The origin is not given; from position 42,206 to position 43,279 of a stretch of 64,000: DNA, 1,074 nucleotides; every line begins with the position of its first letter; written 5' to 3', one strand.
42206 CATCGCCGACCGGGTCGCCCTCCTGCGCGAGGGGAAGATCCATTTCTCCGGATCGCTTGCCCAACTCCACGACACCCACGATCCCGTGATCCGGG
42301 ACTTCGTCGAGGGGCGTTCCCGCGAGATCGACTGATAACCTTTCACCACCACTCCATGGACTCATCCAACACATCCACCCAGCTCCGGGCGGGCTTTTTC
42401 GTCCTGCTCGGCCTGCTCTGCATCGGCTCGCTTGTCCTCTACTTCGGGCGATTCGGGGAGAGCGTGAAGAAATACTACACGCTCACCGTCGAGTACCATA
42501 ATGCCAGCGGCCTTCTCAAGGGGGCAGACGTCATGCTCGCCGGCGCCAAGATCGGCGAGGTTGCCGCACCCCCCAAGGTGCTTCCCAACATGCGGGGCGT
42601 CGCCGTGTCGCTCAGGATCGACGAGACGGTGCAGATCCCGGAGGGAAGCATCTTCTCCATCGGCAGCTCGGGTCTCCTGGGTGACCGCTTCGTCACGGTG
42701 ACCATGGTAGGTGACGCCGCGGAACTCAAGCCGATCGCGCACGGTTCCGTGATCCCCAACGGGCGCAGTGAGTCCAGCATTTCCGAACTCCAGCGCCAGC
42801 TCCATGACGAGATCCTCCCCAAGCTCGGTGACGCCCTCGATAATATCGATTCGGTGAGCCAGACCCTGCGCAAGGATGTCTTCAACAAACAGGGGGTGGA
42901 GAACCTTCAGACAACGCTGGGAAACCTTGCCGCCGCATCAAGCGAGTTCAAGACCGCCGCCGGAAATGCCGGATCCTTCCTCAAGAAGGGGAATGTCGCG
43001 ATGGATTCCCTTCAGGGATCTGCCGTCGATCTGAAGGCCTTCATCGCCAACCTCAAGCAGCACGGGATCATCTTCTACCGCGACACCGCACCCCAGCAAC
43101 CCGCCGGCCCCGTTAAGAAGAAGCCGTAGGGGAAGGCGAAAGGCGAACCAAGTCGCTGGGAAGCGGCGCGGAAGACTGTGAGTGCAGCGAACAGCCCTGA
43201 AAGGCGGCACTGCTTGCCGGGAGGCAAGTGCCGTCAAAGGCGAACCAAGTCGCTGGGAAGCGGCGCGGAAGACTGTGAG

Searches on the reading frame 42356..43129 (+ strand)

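Call 32: search_protein_families(library=pfam, proteins=[window:42356-43129:+], max_evalue=0.001)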
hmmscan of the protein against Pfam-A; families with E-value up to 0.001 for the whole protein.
window:42356-43129:+ (257 aa): 1 family
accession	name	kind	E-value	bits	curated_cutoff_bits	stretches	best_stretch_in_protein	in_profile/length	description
PF02470.25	MlaD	-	7.8e-15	55.3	25.1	1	40-116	2-79/81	MlaD protein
